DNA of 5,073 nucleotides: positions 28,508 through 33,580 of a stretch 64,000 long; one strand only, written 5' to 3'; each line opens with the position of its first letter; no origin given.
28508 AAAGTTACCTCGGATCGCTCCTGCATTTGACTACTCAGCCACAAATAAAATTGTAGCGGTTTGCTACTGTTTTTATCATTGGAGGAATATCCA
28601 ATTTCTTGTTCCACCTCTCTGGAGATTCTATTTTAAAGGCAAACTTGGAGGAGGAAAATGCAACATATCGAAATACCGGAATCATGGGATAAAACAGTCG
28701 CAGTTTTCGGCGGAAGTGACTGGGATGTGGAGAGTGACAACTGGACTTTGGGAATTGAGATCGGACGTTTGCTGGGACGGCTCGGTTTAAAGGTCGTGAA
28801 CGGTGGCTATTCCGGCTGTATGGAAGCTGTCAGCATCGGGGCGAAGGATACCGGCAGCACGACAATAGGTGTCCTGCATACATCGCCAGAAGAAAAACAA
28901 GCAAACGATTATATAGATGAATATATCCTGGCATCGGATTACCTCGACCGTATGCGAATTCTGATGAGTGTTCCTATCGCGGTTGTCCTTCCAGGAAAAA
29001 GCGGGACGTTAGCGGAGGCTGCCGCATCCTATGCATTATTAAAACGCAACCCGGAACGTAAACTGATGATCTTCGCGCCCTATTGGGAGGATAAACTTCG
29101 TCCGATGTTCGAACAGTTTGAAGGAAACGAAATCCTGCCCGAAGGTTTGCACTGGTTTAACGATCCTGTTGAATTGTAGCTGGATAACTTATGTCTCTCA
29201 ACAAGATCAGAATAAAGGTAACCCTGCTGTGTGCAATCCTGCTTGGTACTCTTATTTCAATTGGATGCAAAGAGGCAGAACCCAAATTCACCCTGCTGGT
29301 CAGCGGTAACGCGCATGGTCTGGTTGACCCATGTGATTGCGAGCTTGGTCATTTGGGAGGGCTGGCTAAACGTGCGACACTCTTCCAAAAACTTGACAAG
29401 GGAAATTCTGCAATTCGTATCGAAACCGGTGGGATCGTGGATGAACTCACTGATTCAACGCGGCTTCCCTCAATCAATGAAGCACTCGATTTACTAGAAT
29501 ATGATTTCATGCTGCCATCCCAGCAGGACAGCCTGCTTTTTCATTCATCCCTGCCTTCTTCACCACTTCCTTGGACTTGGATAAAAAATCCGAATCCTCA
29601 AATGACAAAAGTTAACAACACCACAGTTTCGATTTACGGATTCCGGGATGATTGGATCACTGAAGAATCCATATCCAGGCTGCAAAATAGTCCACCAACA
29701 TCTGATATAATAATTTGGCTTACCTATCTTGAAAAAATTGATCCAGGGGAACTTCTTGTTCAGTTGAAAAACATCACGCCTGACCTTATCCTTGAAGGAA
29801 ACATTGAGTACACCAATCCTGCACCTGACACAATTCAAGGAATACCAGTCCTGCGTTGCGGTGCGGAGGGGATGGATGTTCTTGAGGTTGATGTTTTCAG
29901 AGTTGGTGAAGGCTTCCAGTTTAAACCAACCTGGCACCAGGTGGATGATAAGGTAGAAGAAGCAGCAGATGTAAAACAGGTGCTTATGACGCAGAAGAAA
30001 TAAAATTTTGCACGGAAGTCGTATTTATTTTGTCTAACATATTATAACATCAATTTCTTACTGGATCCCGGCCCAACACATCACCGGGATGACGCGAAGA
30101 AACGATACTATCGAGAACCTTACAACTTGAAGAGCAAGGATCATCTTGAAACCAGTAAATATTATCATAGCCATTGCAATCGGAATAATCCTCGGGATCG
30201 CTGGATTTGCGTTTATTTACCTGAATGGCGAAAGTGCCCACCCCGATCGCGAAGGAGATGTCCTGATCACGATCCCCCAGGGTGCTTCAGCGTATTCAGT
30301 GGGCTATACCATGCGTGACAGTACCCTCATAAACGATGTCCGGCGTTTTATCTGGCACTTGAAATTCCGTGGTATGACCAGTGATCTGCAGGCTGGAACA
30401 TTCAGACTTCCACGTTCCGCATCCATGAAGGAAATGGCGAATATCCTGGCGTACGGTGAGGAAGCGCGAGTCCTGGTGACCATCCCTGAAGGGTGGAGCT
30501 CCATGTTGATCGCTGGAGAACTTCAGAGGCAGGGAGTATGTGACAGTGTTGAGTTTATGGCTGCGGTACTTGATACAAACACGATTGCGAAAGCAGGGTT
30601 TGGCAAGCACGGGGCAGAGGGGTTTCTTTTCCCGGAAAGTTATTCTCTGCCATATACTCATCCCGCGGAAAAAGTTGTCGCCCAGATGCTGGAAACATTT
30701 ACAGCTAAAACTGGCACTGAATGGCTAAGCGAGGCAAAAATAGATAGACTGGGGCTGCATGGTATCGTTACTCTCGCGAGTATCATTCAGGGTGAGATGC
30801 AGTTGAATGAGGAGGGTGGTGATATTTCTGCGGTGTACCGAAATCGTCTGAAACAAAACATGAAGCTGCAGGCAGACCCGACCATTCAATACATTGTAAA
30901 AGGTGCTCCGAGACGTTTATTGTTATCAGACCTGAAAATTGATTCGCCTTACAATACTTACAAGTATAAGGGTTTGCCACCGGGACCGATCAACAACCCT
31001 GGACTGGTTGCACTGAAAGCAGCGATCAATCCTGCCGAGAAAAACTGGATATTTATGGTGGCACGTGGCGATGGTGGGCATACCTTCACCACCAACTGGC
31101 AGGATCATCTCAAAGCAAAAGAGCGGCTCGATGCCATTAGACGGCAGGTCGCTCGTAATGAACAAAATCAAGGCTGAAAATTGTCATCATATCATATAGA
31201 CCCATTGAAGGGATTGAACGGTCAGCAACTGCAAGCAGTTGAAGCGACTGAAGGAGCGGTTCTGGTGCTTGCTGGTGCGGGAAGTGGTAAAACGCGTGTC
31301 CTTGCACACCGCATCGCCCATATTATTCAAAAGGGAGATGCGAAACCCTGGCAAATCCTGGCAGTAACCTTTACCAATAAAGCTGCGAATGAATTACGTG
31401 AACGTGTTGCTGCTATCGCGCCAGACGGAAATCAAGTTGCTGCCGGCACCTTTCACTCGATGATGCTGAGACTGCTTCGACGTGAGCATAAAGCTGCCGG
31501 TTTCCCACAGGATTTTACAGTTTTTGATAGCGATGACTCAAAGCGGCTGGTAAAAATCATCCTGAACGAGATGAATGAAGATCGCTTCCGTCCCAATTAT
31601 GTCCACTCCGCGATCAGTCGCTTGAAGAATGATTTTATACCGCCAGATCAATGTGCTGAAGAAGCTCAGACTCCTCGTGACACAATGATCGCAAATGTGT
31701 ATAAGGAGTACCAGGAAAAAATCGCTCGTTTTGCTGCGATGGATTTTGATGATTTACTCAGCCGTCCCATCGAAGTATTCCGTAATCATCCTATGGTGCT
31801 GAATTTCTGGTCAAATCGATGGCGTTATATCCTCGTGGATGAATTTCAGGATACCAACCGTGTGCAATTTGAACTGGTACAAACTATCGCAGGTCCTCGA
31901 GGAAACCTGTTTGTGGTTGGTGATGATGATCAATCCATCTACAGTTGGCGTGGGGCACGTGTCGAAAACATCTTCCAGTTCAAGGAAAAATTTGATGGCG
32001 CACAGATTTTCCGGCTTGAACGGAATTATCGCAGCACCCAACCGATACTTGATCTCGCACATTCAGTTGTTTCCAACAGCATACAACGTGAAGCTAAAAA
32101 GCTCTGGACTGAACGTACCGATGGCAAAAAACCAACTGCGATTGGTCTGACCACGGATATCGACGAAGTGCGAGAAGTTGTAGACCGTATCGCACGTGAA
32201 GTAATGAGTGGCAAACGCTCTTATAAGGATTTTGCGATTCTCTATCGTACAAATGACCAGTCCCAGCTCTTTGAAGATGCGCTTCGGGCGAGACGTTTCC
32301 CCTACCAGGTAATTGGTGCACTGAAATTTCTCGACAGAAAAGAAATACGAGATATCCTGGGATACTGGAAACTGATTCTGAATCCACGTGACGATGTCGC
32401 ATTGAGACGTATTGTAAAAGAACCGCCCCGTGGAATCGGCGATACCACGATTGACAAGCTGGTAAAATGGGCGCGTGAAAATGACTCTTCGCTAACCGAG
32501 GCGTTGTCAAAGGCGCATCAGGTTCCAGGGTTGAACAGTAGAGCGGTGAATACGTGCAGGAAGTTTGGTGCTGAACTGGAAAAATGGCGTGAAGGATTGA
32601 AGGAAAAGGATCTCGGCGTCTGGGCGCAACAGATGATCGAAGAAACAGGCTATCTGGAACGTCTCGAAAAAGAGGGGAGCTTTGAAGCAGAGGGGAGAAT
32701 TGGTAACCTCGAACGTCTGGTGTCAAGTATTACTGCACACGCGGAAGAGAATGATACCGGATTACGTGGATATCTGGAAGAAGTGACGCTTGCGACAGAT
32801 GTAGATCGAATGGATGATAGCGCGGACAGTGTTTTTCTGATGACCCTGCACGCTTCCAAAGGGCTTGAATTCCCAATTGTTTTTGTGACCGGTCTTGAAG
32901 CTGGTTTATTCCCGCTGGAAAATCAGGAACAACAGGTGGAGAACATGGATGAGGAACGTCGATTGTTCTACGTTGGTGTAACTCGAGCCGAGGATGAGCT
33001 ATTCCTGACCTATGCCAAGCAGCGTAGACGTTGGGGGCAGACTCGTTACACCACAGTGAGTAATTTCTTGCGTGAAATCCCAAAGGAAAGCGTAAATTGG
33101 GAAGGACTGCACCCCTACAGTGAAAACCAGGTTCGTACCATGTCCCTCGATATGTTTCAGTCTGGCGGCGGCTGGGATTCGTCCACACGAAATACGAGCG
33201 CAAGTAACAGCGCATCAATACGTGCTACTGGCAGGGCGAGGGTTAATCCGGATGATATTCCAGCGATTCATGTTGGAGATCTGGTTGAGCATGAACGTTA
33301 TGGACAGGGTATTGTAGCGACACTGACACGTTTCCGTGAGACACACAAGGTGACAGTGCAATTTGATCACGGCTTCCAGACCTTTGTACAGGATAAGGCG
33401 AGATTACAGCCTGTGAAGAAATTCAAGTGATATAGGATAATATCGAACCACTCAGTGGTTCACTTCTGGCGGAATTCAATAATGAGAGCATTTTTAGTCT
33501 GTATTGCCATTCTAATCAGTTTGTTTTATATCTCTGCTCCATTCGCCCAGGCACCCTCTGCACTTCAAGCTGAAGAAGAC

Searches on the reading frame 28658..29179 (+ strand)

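Call 80: search_protein_families(library=pfam, proteins=[window:28658-29179:+], max_evalue=0.00001)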
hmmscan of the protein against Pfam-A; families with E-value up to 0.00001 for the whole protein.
window:28658-29179:+ (173 aa): 2 families
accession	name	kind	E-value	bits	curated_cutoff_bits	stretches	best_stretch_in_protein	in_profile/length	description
PF18306.6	LDcluster4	-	1.4e-17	64.1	26.3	1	13-127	3-116/151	SLOG cluster4 family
PF03641.19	Lysine_decarbox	-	8.1e-06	26.5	27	1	55-153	1-103/131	Possible lysine decarboxylase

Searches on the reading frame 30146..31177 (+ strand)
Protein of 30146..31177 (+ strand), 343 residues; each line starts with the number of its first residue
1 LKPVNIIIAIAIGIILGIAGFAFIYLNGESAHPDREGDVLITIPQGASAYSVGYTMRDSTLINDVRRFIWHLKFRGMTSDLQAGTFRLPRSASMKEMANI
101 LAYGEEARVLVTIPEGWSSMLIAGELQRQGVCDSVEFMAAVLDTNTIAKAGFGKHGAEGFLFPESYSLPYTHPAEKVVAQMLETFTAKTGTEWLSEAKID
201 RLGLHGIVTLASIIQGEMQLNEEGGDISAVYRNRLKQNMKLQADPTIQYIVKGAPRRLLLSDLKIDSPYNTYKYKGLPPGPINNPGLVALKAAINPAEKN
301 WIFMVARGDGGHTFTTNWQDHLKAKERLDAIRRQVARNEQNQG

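Call 27: search_protein_families(library=pfam, proteins=[window:30146-31177:+], max_evalue=0.00001)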
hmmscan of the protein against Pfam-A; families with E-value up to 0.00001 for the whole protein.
window:30146-31177:+ (343 aa): 1 family
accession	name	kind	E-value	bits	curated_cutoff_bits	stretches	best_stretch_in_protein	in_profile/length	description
PF02618.21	YceG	-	2e-76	257.6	32.4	1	41-326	1-274/275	YceG-like family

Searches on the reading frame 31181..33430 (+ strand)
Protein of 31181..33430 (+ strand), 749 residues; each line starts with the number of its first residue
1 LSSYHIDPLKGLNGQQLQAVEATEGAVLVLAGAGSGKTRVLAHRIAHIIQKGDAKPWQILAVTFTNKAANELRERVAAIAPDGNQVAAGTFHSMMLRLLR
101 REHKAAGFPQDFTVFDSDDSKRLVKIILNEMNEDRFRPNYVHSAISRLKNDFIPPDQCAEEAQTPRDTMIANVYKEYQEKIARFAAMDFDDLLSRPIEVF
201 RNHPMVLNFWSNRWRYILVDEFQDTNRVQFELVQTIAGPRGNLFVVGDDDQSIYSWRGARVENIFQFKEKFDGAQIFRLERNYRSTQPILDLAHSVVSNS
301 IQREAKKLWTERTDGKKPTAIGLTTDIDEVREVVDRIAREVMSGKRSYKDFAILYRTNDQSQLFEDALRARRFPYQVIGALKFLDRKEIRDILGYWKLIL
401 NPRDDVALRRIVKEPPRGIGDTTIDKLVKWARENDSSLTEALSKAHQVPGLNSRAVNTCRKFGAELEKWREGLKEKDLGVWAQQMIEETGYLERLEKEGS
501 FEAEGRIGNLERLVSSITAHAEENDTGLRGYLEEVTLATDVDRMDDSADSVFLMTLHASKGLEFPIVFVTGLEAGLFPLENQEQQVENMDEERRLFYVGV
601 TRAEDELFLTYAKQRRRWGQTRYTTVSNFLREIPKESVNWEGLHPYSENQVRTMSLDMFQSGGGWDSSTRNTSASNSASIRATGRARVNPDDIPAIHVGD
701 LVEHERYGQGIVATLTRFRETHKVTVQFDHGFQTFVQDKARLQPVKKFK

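Call 27: search_protein_families(library=pfam, proteins=[window:31181-33430:+], max_evalue=0.00001)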
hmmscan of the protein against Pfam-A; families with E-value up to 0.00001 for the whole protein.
window:31181-33430:+ (749 aa): 5 families
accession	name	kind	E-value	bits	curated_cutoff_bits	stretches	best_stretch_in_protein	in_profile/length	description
PF00580.27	UvrD-helicase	-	1.4e-87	294.2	23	1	12-271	1-270/271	UvrD/REP helicase N-terminal domain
PF13361.12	UvrD_C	-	1.7e-69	235.4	25.6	1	278-614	2-350/350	UvrD-like helicase C-terminal domain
PF13245.12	AAA_19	-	2.4e-24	86.4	25.1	1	16-255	1-132/134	AAA domain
PF13538.12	UvrD_C_2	-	2.2e-10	40.7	27.4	1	551-609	2-51/52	UvrD-like helicase C-terminal domain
PF13604.12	AAA_30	-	1.1e-07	32.2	27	0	12-77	2-67/191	AAA domain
